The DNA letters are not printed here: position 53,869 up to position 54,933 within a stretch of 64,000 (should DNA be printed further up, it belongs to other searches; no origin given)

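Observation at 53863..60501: Sulfotransferase-rich accessory island between purH and tRNA-Gly: candidate undescribed hydroxylation/sulfation system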

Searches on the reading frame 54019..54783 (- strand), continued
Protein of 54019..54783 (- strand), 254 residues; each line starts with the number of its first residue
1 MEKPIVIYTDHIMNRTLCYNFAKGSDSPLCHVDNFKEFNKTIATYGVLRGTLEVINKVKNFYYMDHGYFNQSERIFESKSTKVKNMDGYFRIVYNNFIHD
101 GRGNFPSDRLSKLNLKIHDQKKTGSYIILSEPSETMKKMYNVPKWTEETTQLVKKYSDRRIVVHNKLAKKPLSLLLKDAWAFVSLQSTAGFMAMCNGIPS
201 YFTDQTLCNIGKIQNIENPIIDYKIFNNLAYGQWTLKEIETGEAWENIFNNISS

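Call 76: search_protein_families(library=pfam, proteins=[L010:1-1324:-, L010:1321-2367:-, L010:2360-3820:-, L010:3789-4763:-, L019:861-1793:-, L019:4733-5668:-, L019:5763-6740:-, L004:1583-2431:-, L004:876-1445:-, L021:3467-4138:-], max_evalue=0.01)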
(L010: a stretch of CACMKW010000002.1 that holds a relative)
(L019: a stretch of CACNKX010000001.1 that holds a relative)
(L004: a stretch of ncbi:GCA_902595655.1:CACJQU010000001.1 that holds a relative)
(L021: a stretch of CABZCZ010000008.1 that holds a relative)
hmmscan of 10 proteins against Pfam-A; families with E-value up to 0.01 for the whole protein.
L010:1-1324:- (441 aa): 5 families
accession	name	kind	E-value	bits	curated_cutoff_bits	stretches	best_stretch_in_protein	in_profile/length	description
PF04851.21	ResIII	-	9.2e-39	133.4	22.5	1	158-331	2-164/164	Type III restriction enzyme, res subunit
PF18766.7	SWI2_SNF2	-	3.1e-20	73.2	26.7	1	163-366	1-192/221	SWI2/SNF2 ATPase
PF00270.35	DEAD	-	1.8e-11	44.5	26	1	163-332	3-163/167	DEAD/DEAH box helicase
PF04313.20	HSDR_N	-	2.1e-06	28.2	25.1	1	45-113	122-177/198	Type I restriction enzyme R protein N terminus (HSDR_N)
PF20720.3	nSTAND3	-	0.0084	16.2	27.2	0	164-210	3-48/155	Novel STAND NTPase 3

L010:1321-2367:- (348 aa): 1 family
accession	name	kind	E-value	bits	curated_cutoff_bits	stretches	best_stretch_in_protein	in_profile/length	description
PF01420.25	Methylase_S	-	5.1e-36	124.8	22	2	3-155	5-164/168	Type I restriction modification DNA specificity domain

L010:2360-3820:- (486 aa): 4 families
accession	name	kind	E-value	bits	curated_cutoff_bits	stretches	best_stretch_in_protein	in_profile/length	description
PF02384.22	N6_Mtase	-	6e-64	216.8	20.4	1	153-455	2-309/311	N-6 DNA Methylase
PF07669.17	Eco57I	-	3.3e-11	44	25.3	1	265-364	54-165/171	Eco57I restriction-modification methylase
PF12161.14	HsdM_N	-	1.8e-08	35.5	24.5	1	6-142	5-134/135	HsdM N-terminal domain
PF20473.4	MmeI_Mtase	-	0.00066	19.4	27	0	199-256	22-84/259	MmeI, DNA-methyltransferase domain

L010:3789-4763:- (324 aa): 3 families
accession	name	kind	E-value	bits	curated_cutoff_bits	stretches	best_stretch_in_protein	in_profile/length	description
PF00589.27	Phage_integrase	-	4.4e-25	88.9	27.1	2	243-307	105-170/172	Phage integrase family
PF24624.1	Int_N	-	2.8e-05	25.2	27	1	91-152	36-98/100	Phage integrase, N-terminal domain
PF02899.23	Phage_int_SAM_1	-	0.0016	19.1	22.3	0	87-138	32-82/83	Phage integrase, N-terminal SAM-like domain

L019:861-1793:- (310 aa): 0 families

L019:4733-5668:- (311 aa): 8 families
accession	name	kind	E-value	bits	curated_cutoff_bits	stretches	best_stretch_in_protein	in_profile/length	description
PF01370.27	Epimerase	-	5.8e-46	157.3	20.9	1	5-228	1-227/240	NAD dependent epimerase/dehydratase family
PF16363.11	GDP_Man_Dehyd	-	3.7e-41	142.1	27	1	6-265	1-293/332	GDP-mannose 4,6 dehydratase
PF01073.25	3Beta_HSD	-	4.1e-14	52.7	22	1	6-223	1-226/280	3-beta hydroxysteroid dehydrogenase/isomerase family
PF07993.18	NAD_binding_4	-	3e-11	43.4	20.1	2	60-171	83-204/258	Male sterility protein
PF02719.21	Polysacc_synt_2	-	9e-09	35.4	20.2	1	5-115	1-128/293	Polysaccharide biosynthesis protein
PF04321.23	RmlD_sub_bind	-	1e-06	28.5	27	1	4-225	2-196/287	RmlD substrate binding domain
PF00106.31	adh_short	-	0.002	18.1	26.6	1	3-61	1-61/195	short chain dehydrogenase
PF01113.26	DapB_N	-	0.0058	17.2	25.6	0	4-96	2-98/124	Dihydrodipicolinate reductase, N-terminus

L019:5763-6740:- (325 aa): 1 family
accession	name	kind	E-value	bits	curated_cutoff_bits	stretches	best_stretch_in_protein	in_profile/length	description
PF04577.19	Glyco_transf_61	-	4e-22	79.4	27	1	101-270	1-137/137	Glycosyltransferase 61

L004:1583-2431:- (282 aa): 1 family
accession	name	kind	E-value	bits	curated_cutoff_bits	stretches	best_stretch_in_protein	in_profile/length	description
PF23952.1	LRR_EndoS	-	0.0055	17.4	27.9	0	22-109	33-114/116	Endo-beta-N-acetylglucosaminidase EndoS LRR domain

L004:876-1445:- (189 aa): 0 families

L021:3467-4138:- (223 aa): 3 families
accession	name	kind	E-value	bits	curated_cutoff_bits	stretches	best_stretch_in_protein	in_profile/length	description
PF01786.24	AOX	-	2.1e-85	286.2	22.7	1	6-198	12-216/216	Alternative oxidase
PF06480.20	FtsH_ext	-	0.00027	21.5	25.5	1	110-158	3-47/103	FtsH Extracellular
PF03232.19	COQ7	-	0.0074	16.4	23.5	0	75-192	36-139/169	Ubiquinone biosynthesis protein COQ7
